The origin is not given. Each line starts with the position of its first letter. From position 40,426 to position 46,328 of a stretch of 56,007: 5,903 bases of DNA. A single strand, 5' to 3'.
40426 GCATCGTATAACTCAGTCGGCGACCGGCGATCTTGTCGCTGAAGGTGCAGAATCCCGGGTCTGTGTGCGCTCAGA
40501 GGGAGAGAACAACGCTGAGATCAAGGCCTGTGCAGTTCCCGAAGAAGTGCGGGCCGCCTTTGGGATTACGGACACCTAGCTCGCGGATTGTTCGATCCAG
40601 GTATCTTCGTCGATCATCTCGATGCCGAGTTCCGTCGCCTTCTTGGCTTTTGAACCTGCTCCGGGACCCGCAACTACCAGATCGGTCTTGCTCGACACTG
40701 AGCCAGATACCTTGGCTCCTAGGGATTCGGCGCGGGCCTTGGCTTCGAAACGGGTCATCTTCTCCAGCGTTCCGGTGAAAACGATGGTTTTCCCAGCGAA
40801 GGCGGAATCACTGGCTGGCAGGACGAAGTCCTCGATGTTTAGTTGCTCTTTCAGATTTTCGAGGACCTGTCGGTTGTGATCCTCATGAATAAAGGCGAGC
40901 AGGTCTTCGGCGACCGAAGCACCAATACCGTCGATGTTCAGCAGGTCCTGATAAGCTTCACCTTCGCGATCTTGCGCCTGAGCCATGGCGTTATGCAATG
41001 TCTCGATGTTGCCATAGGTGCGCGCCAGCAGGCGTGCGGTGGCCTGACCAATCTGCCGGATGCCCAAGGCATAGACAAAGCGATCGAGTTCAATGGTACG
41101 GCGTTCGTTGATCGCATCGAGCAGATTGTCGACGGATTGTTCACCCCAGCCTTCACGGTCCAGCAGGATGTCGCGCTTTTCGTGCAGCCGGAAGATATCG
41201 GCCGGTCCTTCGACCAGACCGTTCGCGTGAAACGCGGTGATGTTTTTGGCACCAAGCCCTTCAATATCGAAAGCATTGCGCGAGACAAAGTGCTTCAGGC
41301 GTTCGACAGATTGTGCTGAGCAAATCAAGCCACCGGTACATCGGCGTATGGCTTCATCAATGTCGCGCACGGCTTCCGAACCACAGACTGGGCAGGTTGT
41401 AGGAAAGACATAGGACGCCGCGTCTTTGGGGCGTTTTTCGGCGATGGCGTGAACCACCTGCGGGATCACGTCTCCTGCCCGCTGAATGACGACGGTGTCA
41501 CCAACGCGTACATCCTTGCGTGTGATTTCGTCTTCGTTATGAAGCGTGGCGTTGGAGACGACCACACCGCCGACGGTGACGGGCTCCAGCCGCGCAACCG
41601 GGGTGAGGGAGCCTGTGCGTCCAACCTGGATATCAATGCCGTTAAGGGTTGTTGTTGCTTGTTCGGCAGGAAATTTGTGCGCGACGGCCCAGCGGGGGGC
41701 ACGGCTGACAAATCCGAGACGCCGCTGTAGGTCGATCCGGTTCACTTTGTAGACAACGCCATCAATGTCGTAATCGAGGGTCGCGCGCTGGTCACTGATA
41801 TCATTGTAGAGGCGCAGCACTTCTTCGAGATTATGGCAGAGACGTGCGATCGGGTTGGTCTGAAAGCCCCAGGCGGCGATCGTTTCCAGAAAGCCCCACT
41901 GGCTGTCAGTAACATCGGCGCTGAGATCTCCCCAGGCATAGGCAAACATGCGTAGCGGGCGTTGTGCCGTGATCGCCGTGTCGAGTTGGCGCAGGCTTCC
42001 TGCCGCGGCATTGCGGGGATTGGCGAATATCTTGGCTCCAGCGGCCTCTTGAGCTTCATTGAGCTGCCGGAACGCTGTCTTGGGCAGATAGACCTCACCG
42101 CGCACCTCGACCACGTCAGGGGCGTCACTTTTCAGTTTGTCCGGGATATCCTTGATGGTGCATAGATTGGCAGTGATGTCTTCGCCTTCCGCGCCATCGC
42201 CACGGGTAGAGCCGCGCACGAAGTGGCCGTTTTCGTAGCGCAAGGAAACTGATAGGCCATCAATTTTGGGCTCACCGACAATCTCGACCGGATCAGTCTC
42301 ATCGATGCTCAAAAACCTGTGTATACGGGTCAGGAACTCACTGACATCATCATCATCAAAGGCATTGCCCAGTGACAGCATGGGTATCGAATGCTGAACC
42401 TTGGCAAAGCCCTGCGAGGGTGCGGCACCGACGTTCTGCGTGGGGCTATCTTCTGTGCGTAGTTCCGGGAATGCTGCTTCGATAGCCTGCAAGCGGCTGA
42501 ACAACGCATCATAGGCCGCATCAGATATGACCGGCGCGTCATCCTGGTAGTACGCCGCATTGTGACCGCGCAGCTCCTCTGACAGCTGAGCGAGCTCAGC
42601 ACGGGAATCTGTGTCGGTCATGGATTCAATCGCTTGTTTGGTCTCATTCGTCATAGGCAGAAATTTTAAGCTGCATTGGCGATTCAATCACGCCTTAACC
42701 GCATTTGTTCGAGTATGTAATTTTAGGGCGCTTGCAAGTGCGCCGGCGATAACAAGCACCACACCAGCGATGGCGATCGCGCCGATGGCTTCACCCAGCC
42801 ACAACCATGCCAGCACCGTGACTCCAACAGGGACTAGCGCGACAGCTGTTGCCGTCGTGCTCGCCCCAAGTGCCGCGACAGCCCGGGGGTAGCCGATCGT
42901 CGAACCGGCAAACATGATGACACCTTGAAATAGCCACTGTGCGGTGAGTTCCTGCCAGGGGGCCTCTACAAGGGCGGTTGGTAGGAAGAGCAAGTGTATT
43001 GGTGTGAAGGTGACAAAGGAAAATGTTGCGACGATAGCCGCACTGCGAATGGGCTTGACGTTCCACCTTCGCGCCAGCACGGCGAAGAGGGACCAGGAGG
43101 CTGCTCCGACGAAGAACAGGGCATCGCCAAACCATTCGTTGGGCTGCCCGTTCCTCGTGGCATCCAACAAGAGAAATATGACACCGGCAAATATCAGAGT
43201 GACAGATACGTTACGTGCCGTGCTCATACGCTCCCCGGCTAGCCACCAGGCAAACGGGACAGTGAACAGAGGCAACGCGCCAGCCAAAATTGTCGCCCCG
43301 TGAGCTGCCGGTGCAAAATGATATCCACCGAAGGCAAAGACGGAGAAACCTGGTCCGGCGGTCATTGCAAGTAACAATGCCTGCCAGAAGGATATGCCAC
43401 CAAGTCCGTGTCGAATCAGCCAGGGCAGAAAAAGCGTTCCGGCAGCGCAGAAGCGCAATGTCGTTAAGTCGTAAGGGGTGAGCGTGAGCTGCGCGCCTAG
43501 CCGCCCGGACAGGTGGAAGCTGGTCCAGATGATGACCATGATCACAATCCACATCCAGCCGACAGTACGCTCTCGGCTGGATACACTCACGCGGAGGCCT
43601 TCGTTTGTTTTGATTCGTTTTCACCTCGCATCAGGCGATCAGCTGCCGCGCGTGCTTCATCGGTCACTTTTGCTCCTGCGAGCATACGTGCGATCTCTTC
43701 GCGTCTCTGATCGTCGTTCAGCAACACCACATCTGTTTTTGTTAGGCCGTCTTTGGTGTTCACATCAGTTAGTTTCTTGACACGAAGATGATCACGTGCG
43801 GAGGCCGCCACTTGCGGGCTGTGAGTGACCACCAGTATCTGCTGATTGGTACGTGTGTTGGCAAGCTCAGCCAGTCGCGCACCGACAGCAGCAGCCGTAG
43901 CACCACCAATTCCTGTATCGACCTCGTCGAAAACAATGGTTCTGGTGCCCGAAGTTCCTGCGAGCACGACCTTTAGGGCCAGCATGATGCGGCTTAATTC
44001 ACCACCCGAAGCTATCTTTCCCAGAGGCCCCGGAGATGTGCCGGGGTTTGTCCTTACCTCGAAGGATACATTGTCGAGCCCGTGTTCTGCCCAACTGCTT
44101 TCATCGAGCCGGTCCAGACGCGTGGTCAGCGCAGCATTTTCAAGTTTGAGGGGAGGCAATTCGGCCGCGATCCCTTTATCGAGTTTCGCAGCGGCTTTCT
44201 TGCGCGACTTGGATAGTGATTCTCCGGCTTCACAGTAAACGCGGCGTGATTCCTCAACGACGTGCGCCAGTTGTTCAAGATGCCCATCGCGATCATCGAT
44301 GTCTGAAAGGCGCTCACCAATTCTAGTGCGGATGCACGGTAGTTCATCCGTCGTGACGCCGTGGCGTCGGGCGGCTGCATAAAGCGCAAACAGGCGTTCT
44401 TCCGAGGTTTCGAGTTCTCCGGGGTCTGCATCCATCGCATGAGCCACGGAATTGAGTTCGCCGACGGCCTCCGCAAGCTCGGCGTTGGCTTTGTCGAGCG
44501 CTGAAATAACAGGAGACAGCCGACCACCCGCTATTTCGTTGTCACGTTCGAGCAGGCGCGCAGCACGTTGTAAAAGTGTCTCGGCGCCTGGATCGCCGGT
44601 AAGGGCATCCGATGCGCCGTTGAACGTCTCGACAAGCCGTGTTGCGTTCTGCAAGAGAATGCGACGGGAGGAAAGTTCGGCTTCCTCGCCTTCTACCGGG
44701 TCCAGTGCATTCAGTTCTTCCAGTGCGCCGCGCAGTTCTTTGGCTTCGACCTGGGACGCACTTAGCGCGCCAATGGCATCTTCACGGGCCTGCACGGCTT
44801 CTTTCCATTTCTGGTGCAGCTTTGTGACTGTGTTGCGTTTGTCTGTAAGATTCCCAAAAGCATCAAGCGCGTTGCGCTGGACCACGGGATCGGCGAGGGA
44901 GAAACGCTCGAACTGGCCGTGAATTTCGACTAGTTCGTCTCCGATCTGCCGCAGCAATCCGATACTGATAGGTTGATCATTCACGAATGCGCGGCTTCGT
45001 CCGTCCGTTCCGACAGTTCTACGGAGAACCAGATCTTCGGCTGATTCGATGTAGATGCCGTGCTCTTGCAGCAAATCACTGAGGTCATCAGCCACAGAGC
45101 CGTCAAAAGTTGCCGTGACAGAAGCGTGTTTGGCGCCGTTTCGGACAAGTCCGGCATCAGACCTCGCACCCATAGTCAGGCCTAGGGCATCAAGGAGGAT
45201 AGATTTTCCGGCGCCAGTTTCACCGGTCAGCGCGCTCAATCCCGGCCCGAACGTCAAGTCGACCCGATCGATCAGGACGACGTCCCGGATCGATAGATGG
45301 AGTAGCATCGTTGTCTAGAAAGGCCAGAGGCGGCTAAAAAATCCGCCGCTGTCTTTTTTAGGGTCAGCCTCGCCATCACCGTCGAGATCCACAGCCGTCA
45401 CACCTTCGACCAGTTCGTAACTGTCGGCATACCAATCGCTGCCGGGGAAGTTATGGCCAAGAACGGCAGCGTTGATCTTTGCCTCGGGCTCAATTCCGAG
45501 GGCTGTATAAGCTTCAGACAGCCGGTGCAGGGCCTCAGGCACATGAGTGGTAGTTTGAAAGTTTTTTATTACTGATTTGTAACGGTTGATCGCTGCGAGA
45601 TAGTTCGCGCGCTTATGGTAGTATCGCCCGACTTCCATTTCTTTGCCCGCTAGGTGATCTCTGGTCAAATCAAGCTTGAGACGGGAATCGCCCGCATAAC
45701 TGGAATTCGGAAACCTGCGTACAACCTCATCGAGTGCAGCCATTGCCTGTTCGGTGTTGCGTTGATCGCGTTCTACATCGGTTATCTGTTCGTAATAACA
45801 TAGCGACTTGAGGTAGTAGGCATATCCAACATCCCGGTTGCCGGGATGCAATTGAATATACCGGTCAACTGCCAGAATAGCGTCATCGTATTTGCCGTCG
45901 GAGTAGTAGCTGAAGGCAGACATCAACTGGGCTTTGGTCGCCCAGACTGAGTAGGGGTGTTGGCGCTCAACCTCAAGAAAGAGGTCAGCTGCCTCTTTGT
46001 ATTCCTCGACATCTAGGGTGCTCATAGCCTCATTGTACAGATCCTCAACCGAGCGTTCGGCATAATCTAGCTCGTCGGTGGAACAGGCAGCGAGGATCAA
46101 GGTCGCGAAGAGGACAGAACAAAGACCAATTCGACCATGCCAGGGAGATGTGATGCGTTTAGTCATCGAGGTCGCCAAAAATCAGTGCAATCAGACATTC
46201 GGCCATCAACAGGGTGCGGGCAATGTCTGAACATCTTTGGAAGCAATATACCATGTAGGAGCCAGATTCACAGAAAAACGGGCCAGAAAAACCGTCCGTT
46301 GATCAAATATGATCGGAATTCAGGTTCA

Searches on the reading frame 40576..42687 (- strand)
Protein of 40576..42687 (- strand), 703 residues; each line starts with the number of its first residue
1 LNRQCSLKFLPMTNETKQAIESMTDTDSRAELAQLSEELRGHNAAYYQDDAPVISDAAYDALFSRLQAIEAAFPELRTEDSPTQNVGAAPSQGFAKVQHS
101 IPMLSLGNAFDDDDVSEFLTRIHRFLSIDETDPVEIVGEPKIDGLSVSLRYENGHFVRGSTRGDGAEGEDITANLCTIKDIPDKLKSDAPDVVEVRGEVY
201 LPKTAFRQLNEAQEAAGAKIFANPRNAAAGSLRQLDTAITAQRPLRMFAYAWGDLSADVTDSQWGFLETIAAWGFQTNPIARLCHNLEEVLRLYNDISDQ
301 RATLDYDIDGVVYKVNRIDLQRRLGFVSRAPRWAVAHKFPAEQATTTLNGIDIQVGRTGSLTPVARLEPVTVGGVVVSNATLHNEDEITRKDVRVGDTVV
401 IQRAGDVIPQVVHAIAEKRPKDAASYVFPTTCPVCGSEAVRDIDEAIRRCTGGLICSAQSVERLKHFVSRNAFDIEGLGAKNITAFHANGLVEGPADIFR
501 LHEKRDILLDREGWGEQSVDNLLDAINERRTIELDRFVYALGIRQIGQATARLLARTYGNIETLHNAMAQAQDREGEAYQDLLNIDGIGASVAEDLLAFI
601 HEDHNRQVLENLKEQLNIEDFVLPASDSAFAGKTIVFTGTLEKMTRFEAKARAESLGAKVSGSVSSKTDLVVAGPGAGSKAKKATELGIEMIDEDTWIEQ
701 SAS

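Call 73: search_protein_families(library=pfam, proteins=[window:40576-42687:-], max_evalue=0.00001)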
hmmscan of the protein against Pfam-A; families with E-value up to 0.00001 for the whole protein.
window:40576-42687:- (703 aa): 6 families
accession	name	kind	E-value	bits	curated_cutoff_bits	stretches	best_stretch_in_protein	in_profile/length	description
PF01653.23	DNA_ligase_aden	-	4.4e-96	321.7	27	1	93-342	3-253/253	NAD-dependent DNA ligase adenylation domain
PF03120.22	DNA_ligase_OB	-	1.6e-34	118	32.9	1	345-422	1-78/79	NAD-dependent DNA ligase OB-fold domain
PF12826.13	HHH_2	-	5.5e-15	55.7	27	1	536-609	1-64/64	Helix-hairpin-helix motif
PF00533.33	BRCT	-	2.2e-13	50.7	21.3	1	629-695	5-72/78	BRCA1 C Terminus (BRCT) domain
PF03119.21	DNA_ligase_ZBD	-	3.8e-10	39.9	25.8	1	431-458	1-27/27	NAD-dependent DNA ligase C4 zinc finger domain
PF14520.12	HHH_5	-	2.4e-06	28.4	27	0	540-599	4-54/57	Helix-hairpin-helix domain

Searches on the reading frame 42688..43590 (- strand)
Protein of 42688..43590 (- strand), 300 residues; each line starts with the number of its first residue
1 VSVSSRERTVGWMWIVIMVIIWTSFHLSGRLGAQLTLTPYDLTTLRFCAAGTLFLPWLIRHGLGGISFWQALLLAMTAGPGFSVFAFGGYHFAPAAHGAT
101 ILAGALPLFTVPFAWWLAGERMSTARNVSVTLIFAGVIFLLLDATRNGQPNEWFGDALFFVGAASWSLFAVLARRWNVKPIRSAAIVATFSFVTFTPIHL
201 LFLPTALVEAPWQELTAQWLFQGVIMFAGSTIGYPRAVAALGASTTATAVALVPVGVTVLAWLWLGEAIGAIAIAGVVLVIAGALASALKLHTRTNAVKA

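Call 73: search_protein_families(library=pfam, proteins=[window:42688-43590:-], max_evalue=0.00001)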
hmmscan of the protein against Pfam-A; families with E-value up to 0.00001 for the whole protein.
window:42688-43590:- (300 aa): 1 family
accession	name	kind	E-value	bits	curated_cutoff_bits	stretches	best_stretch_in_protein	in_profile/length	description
PF00892.27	EamA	-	1.2e-19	71.3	28.2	2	154-286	2-132/135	EamA-like transporter family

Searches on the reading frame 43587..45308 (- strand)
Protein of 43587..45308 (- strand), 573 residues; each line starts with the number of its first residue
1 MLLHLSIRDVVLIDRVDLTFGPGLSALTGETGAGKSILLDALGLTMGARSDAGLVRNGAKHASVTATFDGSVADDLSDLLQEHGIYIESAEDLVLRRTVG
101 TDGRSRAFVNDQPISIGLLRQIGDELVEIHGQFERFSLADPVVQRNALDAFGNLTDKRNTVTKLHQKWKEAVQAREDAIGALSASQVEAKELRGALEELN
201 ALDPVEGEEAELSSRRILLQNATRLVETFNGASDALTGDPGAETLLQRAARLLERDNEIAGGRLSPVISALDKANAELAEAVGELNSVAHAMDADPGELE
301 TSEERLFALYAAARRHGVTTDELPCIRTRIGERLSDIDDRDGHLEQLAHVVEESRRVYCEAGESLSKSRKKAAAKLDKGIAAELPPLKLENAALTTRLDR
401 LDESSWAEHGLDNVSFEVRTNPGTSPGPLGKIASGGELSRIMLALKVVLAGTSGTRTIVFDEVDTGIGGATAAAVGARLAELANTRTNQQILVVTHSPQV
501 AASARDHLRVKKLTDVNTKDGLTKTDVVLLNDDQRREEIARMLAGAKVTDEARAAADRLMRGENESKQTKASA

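Call 73: search_protein_families(library=pfam, proteins=[window:43587-45308:-], max_evalue=0.00001)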
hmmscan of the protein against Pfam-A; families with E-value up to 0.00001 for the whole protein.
window:43587-45308:- (573 aa): 2 families
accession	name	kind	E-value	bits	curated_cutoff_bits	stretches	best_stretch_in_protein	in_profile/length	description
PF02463.25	SMC_N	-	1.2e-14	54.8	40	1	14-513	16-214/220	RecF/RecN/SMC N terminal domain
PF13476.12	AAA_23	-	3.6e-09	38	27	1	5-198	2-195/201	AAA domain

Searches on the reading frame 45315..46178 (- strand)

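Call 73: search_protein_families(library=pfam, proteins=[window:45315-46178:-], max_evalue=0.00001)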
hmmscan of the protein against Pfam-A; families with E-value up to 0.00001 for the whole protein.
window:45315-46178:- (287 aa): 6 families
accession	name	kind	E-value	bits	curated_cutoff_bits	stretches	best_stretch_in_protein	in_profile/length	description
PF13525.12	YfiO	-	3.1e-54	184.3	25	1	43-234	4-198/203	Outer membrane lipoprotein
PF13512.12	TPR_18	-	3.8e-16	60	21.9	1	41-167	7-143/145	Tetratricopeptide repeat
PF13174.12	TPR_6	-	9.5e-13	48.3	26.3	0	119-159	1-33/33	Tetratricopeptide repeat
PF13428.12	TPR_14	-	3e-09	37.1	23.5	0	83-118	3-38/44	Tetratricopeptide repeat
PF13432.12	TPR_16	-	2.2e-08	34.8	32.7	0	90-159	6-64/65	Tetratricopeptide repeat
PF07719.23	TPR_2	-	2.1e-06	27.8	27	0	88-114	8-34/34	Tetratricopeptide repeat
